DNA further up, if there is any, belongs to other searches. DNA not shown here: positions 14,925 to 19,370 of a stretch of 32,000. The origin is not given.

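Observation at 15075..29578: Rhs effector array behind the T6SS: two armed genes plus a reservoir of orphan 3' cassettes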

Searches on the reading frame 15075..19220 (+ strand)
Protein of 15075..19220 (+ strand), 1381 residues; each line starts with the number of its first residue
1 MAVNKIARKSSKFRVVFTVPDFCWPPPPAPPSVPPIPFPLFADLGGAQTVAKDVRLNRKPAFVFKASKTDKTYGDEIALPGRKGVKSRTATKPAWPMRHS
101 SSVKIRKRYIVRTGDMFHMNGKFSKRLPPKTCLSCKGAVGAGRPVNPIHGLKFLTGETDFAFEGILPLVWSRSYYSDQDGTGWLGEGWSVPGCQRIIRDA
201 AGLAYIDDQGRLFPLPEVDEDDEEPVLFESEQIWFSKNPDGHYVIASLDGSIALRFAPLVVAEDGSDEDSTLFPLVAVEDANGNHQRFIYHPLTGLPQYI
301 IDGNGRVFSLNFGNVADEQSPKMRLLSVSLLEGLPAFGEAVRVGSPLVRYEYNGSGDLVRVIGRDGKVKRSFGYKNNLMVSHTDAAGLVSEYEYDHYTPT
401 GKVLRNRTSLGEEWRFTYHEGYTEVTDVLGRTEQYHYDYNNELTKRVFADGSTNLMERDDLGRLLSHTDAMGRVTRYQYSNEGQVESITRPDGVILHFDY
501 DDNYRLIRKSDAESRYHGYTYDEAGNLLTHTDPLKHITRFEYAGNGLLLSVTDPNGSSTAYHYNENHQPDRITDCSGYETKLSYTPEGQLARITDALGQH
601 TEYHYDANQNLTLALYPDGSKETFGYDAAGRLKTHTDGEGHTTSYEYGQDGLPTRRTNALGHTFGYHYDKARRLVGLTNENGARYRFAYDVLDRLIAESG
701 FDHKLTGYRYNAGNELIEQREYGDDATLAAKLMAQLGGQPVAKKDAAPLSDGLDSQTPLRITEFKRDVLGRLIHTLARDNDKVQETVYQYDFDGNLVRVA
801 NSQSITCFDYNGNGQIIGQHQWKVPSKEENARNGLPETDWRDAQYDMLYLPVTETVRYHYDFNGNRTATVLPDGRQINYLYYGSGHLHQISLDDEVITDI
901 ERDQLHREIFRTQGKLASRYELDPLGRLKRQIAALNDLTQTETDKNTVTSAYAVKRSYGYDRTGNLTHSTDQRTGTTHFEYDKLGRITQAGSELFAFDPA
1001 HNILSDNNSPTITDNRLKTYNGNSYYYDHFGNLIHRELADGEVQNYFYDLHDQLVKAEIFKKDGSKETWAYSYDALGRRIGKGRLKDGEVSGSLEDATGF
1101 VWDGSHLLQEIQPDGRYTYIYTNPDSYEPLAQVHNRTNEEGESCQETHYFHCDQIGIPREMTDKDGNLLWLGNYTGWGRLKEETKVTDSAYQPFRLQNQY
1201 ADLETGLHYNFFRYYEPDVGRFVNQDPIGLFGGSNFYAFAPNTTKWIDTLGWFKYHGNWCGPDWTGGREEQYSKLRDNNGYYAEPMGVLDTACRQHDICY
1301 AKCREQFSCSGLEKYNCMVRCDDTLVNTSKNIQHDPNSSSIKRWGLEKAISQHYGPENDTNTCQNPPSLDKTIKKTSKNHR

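Call 4: search_protein_families(library=pfam, proteins=[window:15075-19220:+], max_evalue=0.01)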
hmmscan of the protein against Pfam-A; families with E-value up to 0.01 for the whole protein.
window:15075-19220:+ (1381 aa): 4 families
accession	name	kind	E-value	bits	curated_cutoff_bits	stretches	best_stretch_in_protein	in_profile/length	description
PF05593.20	RHS_repeat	-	1e-69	230.1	22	8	459-494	2-37/38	RHS Repeat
PF20148.4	DUF6531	-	2.2e-19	70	24.1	1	142-212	1-71/74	Domain of unknown function (DUF6531)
PF13665.11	Tox-PAAR-like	-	5.6e-16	59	31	1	15-122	2-104/108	Toxin PAAR-like domain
PF03527.20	RHS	-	8.7e-14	51.5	27.9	1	1148-1183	2-37/38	RHS protein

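Call 9: find_related_loci(query=window:15075-19220:+, collection=genome_contigs, flank=10000)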
Query window:15075-19220:+ (1381 aa) in genome_contigs; peptide patterns used: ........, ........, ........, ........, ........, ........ (x = any residue, [..] = any of these).
83 stretches matched a pattern; 77 encode a relative of the query (tblastn E <= 1e-3); 69 distinct loci.
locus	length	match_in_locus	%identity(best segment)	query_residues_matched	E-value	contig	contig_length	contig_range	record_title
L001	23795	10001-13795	89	1-1251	0e+0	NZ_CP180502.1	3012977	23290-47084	Neisseria sp. CP9 chromosome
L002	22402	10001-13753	89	1-1251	0e+0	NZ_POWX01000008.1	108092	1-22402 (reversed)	Neisseria mucosa strain C2008000159 C2008000159_S12_ctg_3091, whole genome shotgun sequence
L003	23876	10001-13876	86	1-1251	0e+0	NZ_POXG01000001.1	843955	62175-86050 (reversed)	Neisseria sicca strain C2010005502 C2010005502_S29_ctg_3132, whole genome shotgun sequence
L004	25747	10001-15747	86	1-1251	0e+0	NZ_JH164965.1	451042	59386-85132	Neisseria sp. GT4A_CT1 supercont1.2, whole genome shotgun sequence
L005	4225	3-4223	85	369-1251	0e+0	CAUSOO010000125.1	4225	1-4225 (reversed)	MAG TPA_asm: uncultured Neisseria sp. isolate SRR5395426_bin.11_MetaWRAP_v1.3_MAG genome assembly, contig: ERZ14221187_7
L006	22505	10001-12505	91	1-1078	0e+0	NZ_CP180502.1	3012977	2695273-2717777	Neisseria sp. CP9 chromosome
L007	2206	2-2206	92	19-1082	0e+0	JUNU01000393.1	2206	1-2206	Neisseria lactamica strain 919_NLAC 1321_2206_91762, whole genome shotgun sequence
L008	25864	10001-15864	92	1-1065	0e+0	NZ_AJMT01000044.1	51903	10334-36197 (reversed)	Neisseria sicca VK64 ctg120005024931, whole genome shotgun sequence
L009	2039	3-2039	94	174-1078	0e+0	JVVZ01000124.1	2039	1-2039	Neisseria meningitidis strain 1273_NMEN 437_2039_50676, whole genome shotgun sequence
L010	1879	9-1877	97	1-990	0e+0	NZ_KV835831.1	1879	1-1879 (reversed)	Neisseria sp. HMSC078H04 Scaffold134, whole genome shotgun sequence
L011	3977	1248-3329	86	338-1256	0e+0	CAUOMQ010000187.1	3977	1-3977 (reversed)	MAG TPA_asm: uncultured Neisseria sp. isolate SRR11085298_bin.13_MetaWRAP_v1.3_MAG genome assembly, contig: ERZ14207233.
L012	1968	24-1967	93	1-1078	0e+0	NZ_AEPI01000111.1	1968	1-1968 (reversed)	Neisseria lactamica NS19 contig00111, whole genome shotgun sequence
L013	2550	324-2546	81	1-1078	0e+0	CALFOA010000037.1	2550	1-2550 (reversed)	MAG TPA_asm: uncultured Neisseria sp. isolate SRR6231190_bin.79_CONCOCT_v1.1_MAG genome assembly, contig: ERZ650299.2135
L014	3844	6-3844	91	1-1251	0e+0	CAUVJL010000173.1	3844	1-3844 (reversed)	MAG TPA_asm: uncultured Neisseria sp. isolate SRR13061535_bin.18_MetaWRAP_v1.3_MAG genome assembly, contig: ERZ21659679.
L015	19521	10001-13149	88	350-1251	0e+0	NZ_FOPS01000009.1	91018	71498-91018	Neisseria elongata subsp. elongata strain ATCC 25295, whole genome shotgun sequence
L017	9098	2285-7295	69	456-1381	0e+0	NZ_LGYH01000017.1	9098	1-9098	Neisseria sp. 83E34 contig_17, whole genome shotgun sequence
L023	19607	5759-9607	87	1-1251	0e+0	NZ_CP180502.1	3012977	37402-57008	Neisseria sp. CP9 chromosome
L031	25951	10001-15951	81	930-1280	2e-163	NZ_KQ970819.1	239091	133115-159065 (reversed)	Streptococcus infantis strain DD18 scaffold00002, whole genome shotgun sequence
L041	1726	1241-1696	99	1230-1381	4e-101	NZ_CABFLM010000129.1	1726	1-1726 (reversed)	Uncultured Aggregatibacter sp., whole genome shotgun sequence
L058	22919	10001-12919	82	1153-1251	6e-32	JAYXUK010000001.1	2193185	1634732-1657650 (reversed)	Streptococcus sp. 2A/TPW/M5 contig_1, whole genome shotgun sequence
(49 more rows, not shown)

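Call 23: search_dna_similar(query=window:15075-19217:+, collection=plasmids, mode=protein, max_rows=12)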
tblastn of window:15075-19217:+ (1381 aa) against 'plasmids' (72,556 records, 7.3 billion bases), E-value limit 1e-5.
Records with a match: 1552; places in all: 3948; records where one place covers at least 80% of the query: 140.
Best place of each record, by identity: 60-80% 1; <60% 1551.
By first word of the organism name: Klebsiella 311; Escherichia 186; Salmonella 181; Ralstonia 137; Burkholderia 119; Streptomyces 79; Citrobacter 59; Vibrio 57; Providencia 43; Bacillus 35; and 96 more.
By predicted mobility (MOB-suite, as given by PLSDB): conjugative 1030; non-mobilizable 295; mobilizable 227.
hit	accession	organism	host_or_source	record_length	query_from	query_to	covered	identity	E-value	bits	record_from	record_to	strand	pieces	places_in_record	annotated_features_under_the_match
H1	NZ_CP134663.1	Escherichia coli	Larus michahellis,bacteria,cloaca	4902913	51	1251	87%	32.4%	3e-137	475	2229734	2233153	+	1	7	none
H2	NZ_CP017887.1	Pseudomonas frederiksbergensis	whole organism,glacial stream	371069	119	1252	82%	33.2%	4e-155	528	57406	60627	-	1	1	RHS repeat-associated core domain-containing protein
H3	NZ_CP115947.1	Ralstonia solanacearum MolK2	Musa sp.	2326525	142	1254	81%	32.8%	6e-135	468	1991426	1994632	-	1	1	record has no annotation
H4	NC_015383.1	Burkholderia gladioli BSR3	-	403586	121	1258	82%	32.1%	1e-122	512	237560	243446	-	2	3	RHS repeat-associated core domain-containing protein | IS110 family transposase | hypothetical protein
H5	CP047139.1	Ralstonia solanacearum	Potato,Single cell,tuber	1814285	142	1252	80%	32.7%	6e-132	459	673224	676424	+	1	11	hypothetical protein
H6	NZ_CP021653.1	Ralstonia solanacearum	Solanum lycopersicum,Tomato with ...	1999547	142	1252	80%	32.7%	6e-132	459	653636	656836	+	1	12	none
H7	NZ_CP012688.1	Ralstonia solanacearum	Solanum commersonii,whole organism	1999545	142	1252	80%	32.7%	6e-132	459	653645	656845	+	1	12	none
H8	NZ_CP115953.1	Ralstonia solanacearum CFBP2957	Solanum lycopersicum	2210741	142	1252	80%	32.5%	2e-133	463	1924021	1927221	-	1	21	none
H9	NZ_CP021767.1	Ralstonia solanacearum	Solanum lycopersicum,Tomato with ...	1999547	142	1252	80%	32.4%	2e-133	463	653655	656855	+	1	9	none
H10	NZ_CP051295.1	Ralstonia solanacearum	Plantain,cell culture,stem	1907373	142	1252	80%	32.4%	8e-133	461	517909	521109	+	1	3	none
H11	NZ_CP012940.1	Ralstonia solanacearum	plantain,cell culture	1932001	142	1252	80%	32.4%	8e-133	461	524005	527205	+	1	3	none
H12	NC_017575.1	Ralstonia solanacearum Po82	-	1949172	142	1252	80%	32.4%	8e-133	461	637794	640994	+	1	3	none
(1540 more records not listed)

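Call 51: search_protein_families(library=pfam, proteins=[L031:944-1795:+, L031:1959-2417:+, L031:2496-3098:+, L031:4488-5033:+, L031:5428-6111:+, L031:9476-9976:+, L031:12091-13608:+, L031:16040-16960:+, L031:23724-25370:-, L031:22350-23720:-], max_evalue=0.001)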
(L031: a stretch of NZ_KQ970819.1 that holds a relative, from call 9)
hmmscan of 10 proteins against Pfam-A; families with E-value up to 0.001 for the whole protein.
L031:944-1795:+ (283 aa): 0 families

L031:1959-2417:+ (152 aa): 1 family
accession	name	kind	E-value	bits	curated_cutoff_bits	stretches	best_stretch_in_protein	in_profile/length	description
PF03527.20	RHS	-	0.00064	20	27.9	0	1-22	15-36/38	RHS protein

L031:2496-3098:+ (200 aa): 0 families

L031:4488-5033:+ (181 aa): 0 families

L031:5428-6111:+ (227 aa): 1 family
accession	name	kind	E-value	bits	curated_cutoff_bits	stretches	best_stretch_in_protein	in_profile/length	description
PF14412.12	AHH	-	6.6e-14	52.3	22.3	1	106-198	10-107/111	A nuclease family of the HNH/ENDO VII superfamily with conserved AHH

L031:9476-9976:+ (166 aa): 1 family
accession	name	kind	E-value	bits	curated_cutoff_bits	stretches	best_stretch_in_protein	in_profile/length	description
PF09346.15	SMI1_KNR4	-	6.1e-07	30.5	25.4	1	26-141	13-125/125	SMI1 / KNR4 family (SUKH-1)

L031:12091-13608:+ (505 aa): 0 families

L031:16040-16960:+ (306 aa): 1 family
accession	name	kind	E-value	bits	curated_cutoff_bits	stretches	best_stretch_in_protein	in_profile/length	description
PF13646.12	HEAT_2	-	0.00011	22.8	27.7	0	91-150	5-56/88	HEAT repeats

L031:23724-25370:- (548 aa): 4 families
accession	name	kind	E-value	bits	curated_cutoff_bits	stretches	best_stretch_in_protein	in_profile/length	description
PF08282.18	Hydrolase_3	-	3.6e-60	204.3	20.9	1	7-261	1-252/255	haloacid dehalogenase-like hydrolase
PF05116.19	S6PP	-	1.7e-11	44.6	20.3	2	187-244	157-215/247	Sucrose-6F-phosphate phosphohydrolase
PF00702.32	Hydrolase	-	1.3e-09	39.2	26.4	0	21-80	98-156/191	haloacid dehalogenase-like hydrolase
PF12710.13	HAD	-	0.00024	22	27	0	24-107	88-171/189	haloacid dehalogenase-like hydrolase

L031:22350-23720:- (456 aa): 5 families
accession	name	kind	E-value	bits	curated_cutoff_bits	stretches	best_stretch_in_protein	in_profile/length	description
PF00448.28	SRP54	-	6.5e-75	251.5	22.7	1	253-452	2-195/196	SRP54-type protein, GTPase domain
PF02881.24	SRP54_N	-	2.7e-14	53.5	22.4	1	166-232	1-75/75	SRP54-type protein, helical bundle domain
PF13604.12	AAA_30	-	1.3e-05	25.5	27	1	251-349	17-103/191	AAA domain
PF01656.29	CbiA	-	6.2e-05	23.4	25.4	0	262-370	9-87/125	CobQ/CobB/MinD/ParA nucleotide binding domain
PF13401.12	AAA_22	-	0.00011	23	27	1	254-360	7-108/130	AAA domain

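Call 77: search_protein_families(library=pfam, proteins=[L058:268-669:+, L058:627-1172:+, L058:1166-1570:+, L058:1567-1845:+, L058:2141-2668:+, L058:2774-3757:+, L058:7273-7905:+, L058:11377-11943:+, L058:13041-13607:+, L023:13011-14018:+], max_evalue=0.001)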
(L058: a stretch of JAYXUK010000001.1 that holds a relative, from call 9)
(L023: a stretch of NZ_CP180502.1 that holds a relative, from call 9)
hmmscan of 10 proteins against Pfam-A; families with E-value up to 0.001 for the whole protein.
L058:268-669:+ (133 aa): 1 family
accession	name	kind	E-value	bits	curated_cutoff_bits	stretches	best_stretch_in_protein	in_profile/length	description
PF02881.24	SRP54_N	-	8.8e-25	87.2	22.4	1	6-83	1-75/75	SRP54-type protein, helical bundle domain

L058:627-1172:+ (181 aa): 1 family
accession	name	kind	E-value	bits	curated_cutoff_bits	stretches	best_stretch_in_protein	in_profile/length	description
PF00448.28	SRP54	-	1.5e-64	217.7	22.7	1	2-177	22-196/196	SRP54-type protein, GTPase domain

L058:1166-1570:+ (134 aa): 1 family
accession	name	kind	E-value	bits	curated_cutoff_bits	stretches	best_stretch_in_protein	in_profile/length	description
PF02978.25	SRP_SPB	-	4.1e-34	117.3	27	1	28-127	1-91/91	Signal peptide binding domain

L058:1567-1845:+ (92 aa): 0 families

L058:2141-2668:+ (175 aa): 1 family
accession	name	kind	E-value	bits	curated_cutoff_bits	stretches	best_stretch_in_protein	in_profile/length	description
PF06028.17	DUF915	-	1.4e-33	116.8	22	1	2-173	58-252/255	Alpha/beta hydrolase of unknown function (DUF915)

L058:2774-3757:+ (327 aa): 6 families
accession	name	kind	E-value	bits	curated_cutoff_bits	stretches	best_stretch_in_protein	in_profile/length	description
PF05448.18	AXE1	-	1.5e-129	431.8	21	1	2-316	2-319/321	Acetyl xylan esterase (AXE1)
PF00326.27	Peptidase_S9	-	6.2e-10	39.4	22.6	1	155-300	46-187/213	Prolyl oligopeptidase family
PF02129.25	Peptidase_S15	-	1.6e-09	38.3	23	1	68-209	6-131/262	X-Pro dipeptidyl-peptidase (S15 family)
PF12146.15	Hydrolase_4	-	1.6e-07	31.3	27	1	81-207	5-111/239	Serine aminopeptidase, S33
PF01738.24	DLH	-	3.7e-05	23.8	21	1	74-208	8-130/217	Dienelactone hydrolase family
PF00561.26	Abhydrolase_1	-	4.2e-05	23.8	25.8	1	81-205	1-102/245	alpha/beta hydrolase fold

L058:7273-7905:+ (210 aa): 0 families

L058:11377-11943:+ (188 aa): 1 family
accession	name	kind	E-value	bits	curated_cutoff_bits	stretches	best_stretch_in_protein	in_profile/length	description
PF15428.11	Imm26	-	3.4e-06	27.7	23.3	1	12-91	1-83/107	Immunity protein 26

L058:13041-13607:+ (188 aa): 1 family
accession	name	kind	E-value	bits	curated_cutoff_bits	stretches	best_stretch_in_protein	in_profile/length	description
PF20453.3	DUF6707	-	1.2e-06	28.6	27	1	12-159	110-258/279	Family of unknown function (DUF6707)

L023:13011-14018:+ (335 aa): 6 families
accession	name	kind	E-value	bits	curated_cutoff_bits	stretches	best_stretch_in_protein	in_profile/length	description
PF01609.27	DDE_Tnp_1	-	6.5e-33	114.6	23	1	139-322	5-200/200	Transposase DDE domain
PF05598.16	DUF772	-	1.6e-18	66.9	23.1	1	51-122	1-72/74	Transposase domain (DUF772)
PF13612.12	DDE_Tnp_1_3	-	2.4e-08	34.6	27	1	179-294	33-143/155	Transposase DDE domain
PF13359.12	DDE_Tnp_4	-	2.4e-08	34.2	24.8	1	217-301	58-136/158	DDE superfamily endonuclease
PF13751.12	DDE_Tnp_1_6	-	6.2e-07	30.2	25.1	1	241-324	45-123/125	Transposase DDE domain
PF13586.12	DDE_Tnp_1_2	-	1e-05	26.3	29.2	1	233-300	1-63/86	Transposase DDE domain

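Call 89: search_protein_families(library=ncbifam, proteins=[window:15075-19220:+], max_evalue=0.01)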
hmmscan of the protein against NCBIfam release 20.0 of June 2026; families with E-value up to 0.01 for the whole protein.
window:15075-19220:+ (1381 aa): 3 families
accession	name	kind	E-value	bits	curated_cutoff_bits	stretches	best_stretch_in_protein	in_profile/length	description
NF041261.1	RHS_core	equivalog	1.1e-95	321.6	2000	4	324-721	298-698/1261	RHS element core protein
TIGR01643.1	YD_repeat_2x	repeat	2e-55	183.2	15.8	8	521-562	1-42/42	YD repeat-containing protein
TIGR03696.1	Rhs_assc_core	domain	4.3e-19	68.8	32.5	1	1174-1251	1-75/76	RHS repeat-associated core domain-containing protein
